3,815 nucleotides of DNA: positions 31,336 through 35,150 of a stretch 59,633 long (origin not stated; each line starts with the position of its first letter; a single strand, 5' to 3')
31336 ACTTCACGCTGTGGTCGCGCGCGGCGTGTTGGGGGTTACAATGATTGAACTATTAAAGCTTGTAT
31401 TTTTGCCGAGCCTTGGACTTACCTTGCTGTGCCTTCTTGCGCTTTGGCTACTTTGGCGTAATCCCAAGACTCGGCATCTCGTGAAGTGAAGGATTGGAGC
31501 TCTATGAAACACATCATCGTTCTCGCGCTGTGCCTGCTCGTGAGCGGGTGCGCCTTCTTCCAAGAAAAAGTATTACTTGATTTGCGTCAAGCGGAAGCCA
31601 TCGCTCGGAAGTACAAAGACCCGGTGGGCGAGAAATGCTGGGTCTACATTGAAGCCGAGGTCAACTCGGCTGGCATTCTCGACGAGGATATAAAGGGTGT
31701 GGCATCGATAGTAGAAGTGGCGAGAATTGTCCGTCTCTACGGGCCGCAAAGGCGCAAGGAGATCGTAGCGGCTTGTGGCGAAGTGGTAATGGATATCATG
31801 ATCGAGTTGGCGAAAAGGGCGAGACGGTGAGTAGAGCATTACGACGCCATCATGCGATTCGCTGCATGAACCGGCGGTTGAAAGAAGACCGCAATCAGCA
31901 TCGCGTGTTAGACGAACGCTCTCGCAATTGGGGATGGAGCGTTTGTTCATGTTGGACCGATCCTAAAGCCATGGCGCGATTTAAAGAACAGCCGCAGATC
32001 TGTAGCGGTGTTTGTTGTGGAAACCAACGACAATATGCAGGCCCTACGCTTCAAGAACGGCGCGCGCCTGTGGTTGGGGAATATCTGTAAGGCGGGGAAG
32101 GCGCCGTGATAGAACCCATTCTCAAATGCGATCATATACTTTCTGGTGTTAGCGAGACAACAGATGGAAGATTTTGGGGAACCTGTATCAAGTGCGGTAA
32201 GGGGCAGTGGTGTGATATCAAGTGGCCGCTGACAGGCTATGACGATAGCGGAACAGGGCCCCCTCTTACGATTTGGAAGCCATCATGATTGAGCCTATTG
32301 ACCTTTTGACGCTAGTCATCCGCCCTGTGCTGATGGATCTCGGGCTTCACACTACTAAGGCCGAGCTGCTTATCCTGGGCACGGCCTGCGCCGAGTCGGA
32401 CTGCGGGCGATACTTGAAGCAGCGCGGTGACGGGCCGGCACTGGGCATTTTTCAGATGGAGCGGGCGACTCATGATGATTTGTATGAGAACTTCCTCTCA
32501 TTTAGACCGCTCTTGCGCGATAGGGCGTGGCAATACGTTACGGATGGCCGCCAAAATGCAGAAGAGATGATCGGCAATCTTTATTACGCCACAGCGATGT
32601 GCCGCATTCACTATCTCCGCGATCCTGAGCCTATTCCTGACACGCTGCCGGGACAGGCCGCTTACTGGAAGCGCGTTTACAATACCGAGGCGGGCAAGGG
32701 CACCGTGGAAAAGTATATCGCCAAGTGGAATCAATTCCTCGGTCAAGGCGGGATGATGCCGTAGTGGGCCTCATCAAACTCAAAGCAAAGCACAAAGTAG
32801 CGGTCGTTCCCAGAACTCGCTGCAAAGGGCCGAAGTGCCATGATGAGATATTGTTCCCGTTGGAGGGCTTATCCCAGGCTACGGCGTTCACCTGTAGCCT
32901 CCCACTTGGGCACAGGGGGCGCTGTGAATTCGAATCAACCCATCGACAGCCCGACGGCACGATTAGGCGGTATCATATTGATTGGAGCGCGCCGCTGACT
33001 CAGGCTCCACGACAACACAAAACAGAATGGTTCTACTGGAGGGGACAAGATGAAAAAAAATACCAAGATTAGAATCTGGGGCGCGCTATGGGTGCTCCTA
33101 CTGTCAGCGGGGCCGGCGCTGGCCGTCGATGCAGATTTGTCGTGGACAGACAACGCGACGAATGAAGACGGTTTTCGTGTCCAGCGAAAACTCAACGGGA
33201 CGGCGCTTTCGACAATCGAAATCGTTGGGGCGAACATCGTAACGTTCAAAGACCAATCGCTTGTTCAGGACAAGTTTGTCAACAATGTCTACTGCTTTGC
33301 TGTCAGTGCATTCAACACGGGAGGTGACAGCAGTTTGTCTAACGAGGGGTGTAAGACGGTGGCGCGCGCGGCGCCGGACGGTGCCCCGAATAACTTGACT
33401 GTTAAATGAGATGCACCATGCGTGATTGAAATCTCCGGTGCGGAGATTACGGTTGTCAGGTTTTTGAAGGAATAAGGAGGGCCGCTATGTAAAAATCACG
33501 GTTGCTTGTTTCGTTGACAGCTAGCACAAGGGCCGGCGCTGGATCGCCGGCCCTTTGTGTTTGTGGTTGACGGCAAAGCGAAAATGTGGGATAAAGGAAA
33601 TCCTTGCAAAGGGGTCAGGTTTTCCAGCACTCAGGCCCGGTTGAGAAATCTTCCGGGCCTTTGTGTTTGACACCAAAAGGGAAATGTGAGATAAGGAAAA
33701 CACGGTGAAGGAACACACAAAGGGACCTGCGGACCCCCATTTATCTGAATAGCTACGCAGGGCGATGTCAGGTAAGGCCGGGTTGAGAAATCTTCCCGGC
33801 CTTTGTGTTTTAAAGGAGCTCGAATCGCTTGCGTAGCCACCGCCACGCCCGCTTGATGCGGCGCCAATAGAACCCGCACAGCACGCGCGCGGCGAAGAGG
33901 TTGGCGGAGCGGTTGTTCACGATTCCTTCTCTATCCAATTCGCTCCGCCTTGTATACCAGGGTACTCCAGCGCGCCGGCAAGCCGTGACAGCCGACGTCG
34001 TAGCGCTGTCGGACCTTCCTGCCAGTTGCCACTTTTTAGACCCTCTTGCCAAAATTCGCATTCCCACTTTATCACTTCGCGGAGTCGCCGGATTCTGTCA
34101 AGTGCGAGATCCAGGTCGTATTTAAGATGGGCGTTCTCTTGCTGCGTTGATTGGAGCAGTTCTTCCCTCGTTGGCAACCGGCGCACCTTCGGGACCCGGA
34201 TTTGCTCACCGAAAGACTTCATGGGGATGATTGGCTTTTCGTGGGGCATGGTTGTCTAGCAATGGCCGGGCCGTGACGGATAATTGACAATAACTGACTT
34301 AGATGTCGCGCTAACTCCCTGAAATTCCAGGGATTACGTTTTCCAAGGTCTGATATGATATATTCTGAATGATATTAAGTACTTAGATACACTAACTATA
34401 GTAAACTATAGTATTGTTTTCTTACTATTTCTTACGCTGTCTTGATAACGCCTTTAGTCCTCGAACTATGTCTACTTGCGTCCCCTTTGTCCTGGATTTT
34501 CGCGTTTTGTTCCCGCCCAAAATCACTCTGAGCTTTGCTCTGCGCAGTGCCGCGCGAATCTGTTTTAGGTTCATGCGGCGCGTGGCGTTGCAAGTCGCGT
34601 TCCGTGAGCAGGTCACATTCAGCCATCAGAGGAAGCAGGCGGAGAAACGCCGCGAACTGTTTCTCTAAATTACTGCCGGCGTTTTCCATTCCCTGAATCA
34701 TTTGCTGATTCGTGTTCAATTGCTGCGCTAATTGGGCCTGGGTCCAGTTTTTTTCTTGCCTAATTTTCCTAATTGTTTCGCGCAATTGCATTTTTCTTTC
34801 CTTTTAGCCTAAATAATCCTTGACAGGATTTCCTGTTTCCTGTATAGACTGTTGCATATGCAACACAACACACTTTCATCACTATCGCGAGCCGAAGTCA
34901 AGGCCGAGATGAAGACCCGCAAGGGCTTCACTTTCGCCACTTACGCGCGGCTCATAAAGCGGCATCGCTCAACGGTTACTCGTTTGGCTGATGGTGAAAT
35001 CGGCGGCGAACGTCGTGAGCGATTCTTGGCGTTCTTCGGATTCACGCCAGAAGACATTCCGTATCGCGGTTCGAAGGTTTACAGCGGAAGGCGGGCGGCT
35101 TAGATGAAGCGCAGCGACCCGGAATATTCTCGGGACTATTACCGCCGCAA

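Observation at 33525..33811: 100-bp-periodic hairpin + promoter units: candidate tandem phage sRNA genes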

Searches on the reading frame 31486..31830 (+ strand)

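Call 13: search_protein_families(library=pfam, proteins=[window:31486-31830:+], max_evalue=0.01)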
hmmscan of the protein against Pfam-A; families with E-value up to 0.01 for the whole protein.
window:31486-31830:+ (114 aa): 1 family
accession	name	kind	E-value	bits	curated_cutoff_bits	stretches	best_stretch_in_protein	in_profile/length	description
PF02224.24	Cytidylate_kin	-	0.0083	16.3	26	1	12-103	35-118/211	Cytidylate kinase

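Call 14: search_protein_families(library=phrogs, proteins=[window:31486-31830:+], max_evalue=0.001)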
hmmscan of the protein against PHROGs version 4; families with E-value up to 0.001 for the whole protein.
window:31486-31830:+ (114 aa): 0 families

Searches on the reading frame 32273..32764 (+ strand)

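Call 13: search_protein_families(library=pfam, proteins=[window:32273-32764:+], max_evalue=0.01)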
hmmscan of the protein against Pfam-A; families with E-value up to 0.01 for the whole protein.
window:32273-32764:+ (163 aa): 0 families

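Call 14: search_protein_families(library=phrogs, proteins=[window:32273-32764:+], max_evalue=0.001)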
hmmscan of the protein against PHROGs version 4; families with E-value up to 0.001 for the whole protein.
window:32273-32764:+ (163 aa): 1 family
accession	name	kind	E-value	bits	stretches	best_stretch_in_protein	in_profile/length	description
phrog_3108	-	unknown function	7.2e-41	140.6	1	11-155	6-155/160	-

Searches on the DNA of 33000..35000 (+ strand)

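Call 4: search_dna_similar(query=window:33300-34300:+, collection=phages, mode=distant, max_rows=30)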
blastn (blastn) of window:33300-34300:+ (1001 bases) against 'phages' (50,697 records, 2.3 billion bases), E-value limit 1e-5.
No match.

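Call 22: search_rna_families(source=window, start=33450, end=33900, threshold=evalue, max_evalue=10, show_alignments=3)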
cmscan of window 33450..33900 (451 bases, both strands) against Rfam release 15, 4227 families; matches with E-value up to 10: 7.
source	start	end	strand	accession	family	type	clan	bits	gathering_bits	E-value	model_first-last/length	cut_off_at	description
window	33526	33575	-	RF02985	ftsZ-DE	Gene; sRNA;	-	19.3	72.2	0.24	1-69/69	no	ftsZ-DE RNA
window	33507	33583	+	RF01698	Chloroflexi-1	Gene; sRNA;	-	17.8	80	0.47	1-84/84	no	Chloroflexi-1 RNA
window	33518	33576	-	RF02066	STnc320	Gene; sRNA;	-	17.6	50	0.93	1-55/55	no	Salmonella enterica sRNA STnc320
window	33514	33564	+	RF02056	STnc390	Gene; sRNA;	-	15.3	50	1.7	1-60/60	no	Salmonella sRNA STnc390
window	33631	33703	-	RF01820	RsaE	Gene; sRNA;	-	15.1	79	6.1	1-112/112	no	RNA Staph. aureus E (RoxS)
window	33483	33672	+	RF02613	BSR0739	Gene; sRNA;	-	14.1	191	1.7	1-160/160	no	Brucella sRNA 0739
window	33657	33712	+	RF01153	sn3060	Gene; snRNA; snoRNA; CD-box;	-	13.5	45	8.4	1-67/67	no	Small nucleolar RNA sn3060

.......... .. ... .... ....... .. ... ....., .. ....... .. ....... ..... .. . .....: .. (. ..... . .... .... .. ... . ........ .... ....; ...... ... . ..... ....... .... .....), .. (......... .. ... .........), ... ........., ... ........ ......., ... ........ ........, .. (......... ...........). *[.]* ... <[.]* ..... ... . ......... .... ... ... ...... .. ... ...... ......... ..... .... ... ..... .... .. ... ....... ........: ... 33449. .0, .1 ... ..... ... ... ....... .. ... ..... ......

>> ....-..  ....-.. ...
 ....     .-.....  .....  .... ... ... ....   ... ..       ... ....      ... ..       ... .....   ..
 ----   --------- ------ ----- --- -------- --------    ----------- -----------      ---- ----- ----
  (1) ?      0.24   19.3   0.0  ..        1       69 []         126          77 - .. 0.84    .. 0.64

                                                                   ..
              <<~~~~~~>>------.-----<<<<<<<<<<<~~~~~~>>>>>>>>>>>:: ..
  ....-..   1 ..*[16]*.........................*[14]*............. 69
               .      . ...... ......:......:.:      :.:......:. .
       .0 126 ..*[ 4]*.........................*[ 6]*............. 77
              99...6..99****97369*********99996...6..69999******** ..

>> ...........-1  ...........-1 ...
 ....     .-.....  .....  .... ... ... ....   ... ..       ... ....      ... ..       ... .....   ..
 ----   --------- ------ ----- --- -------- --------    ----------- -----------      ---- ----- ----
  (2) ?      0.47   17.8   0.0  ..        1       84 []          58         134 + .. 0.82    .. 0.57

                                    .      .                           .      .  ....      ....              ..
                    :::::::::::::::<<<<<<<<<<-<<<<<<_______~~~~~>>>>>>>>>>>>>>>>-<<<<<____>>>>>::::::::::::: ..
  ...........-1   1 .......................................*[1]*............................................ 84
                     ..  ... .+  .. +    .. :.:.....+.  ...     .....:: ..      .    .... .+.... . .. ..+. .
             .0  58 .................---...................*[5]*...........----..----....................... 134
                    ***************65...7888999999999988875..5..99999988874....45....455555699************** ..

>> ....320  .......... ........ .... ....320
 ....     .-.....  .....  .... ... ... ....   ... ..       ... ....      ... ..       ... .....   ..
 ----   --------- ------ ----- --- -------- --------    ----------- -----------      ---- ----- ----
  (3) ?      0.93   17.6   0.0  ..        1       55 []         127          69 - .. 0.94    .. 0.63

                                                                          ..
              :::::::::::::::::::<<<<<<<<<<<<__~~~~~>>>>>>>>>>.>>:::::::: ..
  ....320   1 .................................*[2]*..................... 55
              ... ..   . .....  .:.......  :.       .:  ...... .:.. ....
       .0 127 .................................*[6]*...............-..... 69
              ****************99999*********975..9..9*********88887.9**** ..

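Call 25: search_dna_similar(query=window:33000-35000:+, collection=ecoli_genomes, mode=near, max_rows=10)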
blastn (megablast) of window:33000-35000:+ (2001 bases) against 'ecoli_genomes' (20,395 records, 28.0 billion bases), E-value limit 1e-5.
No match.

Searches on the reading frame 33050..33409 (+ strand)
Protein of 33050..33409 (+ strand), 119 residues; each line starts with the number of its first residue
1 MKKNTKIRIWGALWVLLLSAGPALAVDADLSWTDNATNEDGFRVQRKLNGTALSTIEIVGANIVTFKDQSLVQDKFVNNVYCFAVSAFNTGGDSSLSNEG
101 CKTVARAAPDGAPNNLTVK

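Call 13: search_protein_families(library=pfam, proteins=[window:33050-33409:+], max_evalue=0.01)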
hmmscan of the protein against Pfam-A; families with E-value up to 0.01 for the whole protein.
window:33050-33409:+ (119 aa): 0 families

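Call 14: search_protein_families(library=phrogs, proteins=[window:33050-33409:+], max_evalue=0.001)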
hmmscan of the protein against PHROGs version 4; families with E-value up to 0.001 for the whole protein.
window:33050-33409:+ (119 aa): 0 families

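Call 16: find_related_loci(query=window:33050-33409:+, collection=viral_contigs, flank=4000)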
Query window:33050-33409:+ (119 aa) in viral_contigs; peptide patterns used: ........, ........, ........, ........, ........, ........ (x = any residue, [..] = any of these).
8 stretches matched a pattern; 5 encode a relative of the query (tblastn E <= 1e-3); 5 distinct loci.
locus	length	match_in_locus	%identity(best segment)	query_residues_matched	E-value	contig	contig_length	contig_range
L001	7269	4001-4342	36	12-119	7e-14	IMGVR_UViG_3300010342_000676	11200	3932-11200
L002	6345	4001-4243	36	29-111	2e-11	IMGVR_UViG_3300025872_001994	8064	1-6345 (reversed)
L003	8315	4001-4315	29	6-109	1e-7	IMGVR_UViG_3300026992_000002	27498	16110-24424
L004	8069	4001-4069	48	25-47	2e-4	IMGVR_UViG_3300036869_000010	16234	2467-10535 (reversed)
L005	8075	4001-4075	44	23-47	5e-4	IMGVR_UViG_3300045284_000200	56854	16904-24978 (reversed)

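Call 27: find_encoding_contigs(protein=window:33050-33409:+, flank=3000, max_places=10)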
Protein window:33050-33409:+ (119 aa): 5 contigs read that carry it; 2 places shown.
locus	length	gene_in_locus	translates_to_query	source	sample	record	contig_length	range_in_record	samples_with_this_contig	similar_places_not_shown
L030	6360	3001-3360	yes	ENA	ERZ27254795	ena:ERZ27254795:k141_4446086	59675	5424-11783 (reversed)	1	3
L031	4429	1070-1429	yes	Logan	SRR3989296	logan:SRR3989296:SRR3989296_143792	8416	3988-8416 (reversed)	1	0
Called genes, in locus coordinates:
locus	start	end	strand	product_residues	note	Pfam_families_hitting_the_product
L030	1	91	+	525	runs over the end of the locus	-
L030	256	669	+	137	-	-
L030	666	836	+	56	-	-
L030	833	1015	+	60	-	-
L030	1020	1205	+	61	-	-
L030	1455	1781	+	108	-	-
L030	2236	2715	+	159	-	-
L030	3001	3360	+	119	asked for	-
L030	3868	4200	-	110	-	-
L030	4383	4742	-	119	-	PF01381:HTH_3 (weak)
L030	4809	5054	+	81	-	-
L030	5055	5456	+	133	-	-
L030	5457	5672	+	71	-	-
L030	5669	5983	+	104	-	-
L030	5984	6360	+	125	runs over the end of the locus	-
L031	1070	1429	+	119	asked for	-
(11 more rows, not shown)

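Call 64: find_homologous_proteins(query=window:33050-33409:+, max_evalue=0.001)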
Query window:33050-33409:+ (119 aa): 3 proteins with E <= 0.001 among 9 candidates.
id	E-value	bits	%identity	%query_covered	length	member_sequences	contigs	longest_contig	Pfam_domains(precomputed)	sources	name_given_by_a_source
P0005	3.0e-72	258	100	100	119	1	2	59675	-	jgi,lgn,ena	-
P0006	4.0e-34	135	59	94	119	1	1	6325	-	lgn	-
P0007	3.2e-7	48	42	65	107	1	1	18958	PF00041.28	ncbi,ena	-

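Call 65: find_encoding_contigs(protein=P0006, flank=4000, max_places=5)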
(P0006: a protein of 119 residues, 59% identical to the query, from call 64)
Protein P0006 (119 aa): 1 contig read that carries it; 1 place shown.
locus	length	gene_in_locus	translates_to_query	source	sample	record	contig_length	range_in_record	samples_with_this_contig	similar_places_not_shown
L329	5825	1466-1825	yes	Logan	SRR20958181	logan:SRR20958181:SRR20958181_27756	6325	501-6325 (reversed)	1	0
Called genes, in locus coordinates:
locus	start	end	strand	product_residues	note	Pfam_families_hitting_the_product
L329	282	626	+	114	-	-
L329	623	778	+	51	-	-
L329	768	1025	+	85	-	-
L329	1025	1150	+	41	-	-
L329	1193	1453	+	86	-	-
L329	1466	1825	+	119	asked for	-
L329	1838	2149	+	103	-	-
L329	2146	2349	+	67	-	-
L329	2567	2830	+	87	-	-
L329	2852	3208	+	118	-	-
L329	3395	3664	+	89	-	-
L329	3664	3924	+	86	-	-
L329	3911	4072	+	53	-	-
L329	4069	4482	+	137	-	-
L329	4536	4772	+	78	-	-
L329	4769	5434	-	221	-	-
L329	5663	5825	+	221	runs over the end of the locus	?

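Call 80: search_protein_families(library=padloc, proteins=[window:33050-33409:+], max_evalue=0.01)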
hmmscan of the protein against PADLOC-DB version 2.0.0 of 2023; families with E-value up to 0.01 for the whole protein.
window:33050-33409:+ (119 aa): 0 families

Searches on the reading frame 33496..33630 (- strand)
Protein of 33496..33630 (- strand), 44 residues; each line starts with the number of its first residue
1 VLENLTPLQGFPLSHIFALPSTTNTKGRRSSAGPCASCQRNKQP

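Call 75: search_protein_families(library=pfam, proteins=[window:33496-33630:-], max_evalue=1)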
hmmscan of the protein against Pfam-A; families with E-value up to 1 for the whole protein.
window:33496-33630:- (44 aa): 1 family
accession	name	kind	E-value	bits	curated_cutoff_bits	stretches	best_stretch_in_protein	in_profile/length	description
PF18930.5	DUF5679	-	0.069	13.7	27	1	22-42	17-37/40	Domain of unknown function (DUF5679)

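Call 76: search_protein_families(library=phrogs, proteins=[window:33496-33630:-], max_evalue=1)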
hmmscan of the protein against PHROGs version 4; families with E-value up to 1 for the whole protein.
window:33496-33630:- (44 aa): 0 families

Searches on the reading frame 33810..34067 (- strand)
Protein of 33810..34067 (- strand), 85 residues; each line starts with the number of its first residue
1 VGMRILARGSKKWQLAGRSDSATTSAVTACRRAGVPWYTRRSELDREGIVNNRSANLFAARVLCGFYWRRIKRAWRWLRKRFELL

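Call 75: search_protein_families(library=pfam, proteins=[window:33810-34067:-], max_evalue=1)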
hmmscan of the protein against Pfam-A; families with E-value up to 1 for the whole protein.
window:33810-34067:- (85 aa): 0 families

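Call 76: search_protein_families(library=phrogs, proteins=[window:33810-34067:-], max_evalue=1)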
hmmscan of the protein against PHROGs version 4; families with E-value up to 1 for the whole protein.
window:33810-34067:- (85 aa): 1 family
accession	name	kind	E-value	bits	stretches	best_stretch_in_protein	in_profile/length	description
phrog_37681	-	unknown function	0.06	14.3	1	24-50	18-44/66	-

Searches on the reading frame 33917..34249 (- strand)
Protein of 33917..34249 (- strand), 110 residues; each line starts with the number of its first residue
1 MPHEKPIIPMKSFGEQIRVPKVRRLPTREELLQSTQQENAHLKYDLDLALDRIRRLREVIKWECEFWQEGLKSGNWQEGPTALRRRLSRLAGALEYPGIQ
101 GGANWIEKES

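Call 13: search_protein_families(library=pfam, proteins=[window:33917-34249:-], max_evalue=0.01)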
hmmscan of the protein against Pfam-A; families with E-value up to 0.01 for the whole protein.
window:33917-34249:- (110 aa): 0 families

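Call 14: search_protein_families(library=phrogs, proteins=[window:33917-34249:-], max_evalue=0.001)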
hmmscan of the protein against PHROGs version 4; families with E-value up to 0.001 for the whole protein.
window:33917-34249:- (110 aa): 0 families

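Call 15: find_related_loci(query=window:33917-34249:-, collection=viral_contigs, flank=4000)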
Query window:33917-34249:- (110 aa) in viral_contigs; peptide patterns used: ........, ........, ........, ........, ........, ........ (x = any residue, [..] = any of these).
3 stretches matched a pattern, but none encodes a relative of the query by tblastn (E <= 1e-3).

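Call 26: find_encoding_contigs(protein=window:33917-34249:-, flank=3000, max_places=10)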
Protein window:33917-34249:- (110 aa): 2 contigs read that carry it; 1 place shown.
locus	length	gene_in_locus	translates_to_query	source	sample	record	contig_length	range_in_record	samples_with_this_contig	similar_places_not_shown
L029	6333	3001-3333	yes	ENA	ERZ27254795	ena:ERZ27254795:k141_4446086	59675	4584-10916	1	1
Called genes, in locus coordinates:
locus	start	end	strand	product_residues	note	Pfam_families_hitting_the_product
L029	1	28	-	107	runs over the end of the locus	-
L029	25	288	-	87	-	-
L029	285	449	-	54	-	-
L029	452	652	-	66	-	-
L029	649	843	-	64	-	-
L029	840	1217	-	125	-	-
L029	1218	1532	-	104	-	-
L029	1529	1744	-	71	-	-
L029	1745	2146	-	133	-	-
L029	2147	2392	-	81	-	-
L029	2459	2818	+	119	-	PF01381:HTH_3 (weak)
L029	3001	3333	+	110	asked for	-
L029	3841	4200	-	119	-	-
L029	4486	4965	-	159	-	-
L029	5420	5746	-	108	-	-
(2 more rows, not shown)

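Call 34: find_homologous_proteins(query=window:33917-34249:-, max_evalue=0.001)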
Query window:33917-34249:- (110 aa): 4 proteins with E <= 0.001 among 18 candidates.
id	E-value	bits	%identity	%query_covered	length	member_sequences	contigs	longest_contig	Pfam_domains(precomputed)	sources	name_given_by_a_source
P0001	7.1e-61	221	100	92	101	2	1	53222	-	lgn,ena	-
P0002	5.8e-50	186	76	100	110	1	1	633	-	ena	-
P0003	2.3e-44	168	68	99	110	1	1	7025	-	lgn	-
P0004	3.2e-44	167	69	99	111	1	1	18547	-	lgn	-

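Call 35: find_encoding_contigs(protein=P0003, flank=4000, max_places=5)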
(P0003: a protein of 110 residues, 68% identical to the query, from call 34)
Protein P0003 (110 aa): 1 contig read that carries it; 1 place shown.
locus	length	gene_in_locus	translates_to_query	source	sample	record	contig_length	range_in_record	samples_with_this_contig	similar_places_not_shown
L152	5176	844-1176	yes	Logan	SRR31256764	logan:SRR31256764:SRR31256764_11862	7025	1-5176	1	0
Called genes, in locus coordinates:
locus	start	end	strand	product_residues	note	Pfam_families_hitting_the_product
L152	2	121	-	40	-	?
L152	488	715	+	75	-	-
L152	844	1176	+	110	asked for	-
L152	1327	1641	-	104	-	-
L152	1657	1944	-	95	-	-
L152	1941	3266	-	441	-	PF13229:Beta_helix (faint), PF05048:NosD (faint)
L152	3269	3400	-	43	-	-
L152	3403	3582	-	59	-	-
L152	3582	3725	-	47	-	PF11752:DUF3309 (weak)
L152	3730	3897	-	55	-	-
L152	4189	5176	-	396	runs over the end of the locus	PF01447:Peptidase_M4, PF02868:Peptidase_M4_C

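Call 36: find_encoding_contigs(protein=P0004, flank=4000, max_places=5)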
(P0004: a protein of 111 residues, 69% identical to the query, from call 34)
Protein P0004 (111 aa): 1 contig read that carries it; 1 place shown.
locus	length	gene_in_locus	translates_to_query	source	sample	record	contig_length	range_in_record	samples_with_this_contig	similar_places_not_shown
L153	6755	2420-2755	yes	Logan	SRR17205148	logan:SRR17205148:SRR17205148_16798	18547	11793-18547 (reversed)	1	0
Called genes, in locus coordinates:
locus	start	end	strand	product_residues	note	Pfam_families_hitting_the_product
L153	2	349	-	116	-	?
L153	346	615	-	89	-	-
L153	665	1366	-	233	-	-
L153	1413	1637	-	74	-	-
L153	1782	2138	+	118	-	PF01381:HTH_3 (weak)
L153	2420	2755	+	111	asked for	-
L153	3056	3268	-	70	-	-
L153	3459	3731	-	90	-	-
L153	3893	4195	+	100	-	-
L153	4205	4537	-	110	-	-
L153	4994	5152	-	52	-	-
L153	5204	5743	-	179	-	PF11300:DUF3102 (weak)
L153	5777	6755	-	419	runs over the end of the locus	PF13479:AAA_24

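Call 37: find_encoding_contigs(protein=P0002, flank=4000, max_places=5)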
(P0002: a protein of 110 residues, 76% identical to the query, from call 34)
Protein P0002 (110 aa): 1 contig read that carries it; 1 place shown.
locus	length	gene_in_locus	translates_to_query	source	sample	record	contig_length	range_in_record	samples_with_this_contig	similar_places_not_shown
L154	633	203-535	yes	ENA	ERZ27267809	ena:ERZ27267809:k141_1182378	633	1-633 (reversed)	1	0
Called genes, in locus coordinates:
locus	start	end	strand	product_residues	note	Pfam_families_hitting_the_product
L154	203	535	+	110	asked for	-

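Call 50: find_related_loci(query=A3, collection=genome_contigs, flank=5000)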
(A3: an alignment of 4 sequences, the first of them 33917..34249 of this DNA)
Query A3 (110 aa) in genome_contigs; peptide patterns used: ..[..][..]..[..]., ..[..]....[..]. (x = any residue, [..] = any of these).
38 stretches matched a pattern, but none encodes a relative of the query by tblastn (E <= 1e-3).

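Call 79: search_solved_structures(query=A3, max_evalue=1)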
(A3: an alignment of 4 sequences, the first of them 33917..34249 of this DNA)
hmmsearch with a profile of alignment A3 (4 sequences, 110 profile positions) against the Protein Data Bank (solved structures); distinct sequences matched with E-value up to 1: 4.
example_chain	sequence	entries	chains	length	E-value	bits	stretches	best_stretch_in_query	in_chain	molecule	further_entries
9rgx_A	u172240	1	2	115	0.096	15.9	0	24-50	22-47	sc-apCC3-ACW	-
9rgv_A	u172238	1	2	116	0.12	15.6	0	24-66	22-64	sc-apCC3-CW1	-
7x45_A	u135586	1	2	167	0.37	14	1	24-69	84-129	Interferon gamma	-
9rgw_A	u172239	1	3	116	0.4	13.9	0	24-48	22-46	sc-apCC3-CW2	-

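Call 80: search_protein_families(library=padloc, proteins=[window:33917-34249:-], max_evalue=0.01)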
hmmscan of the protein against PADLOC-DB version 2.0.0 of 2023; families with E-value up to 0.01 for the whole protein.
window:33917-34249:- (110 aa): 0 families
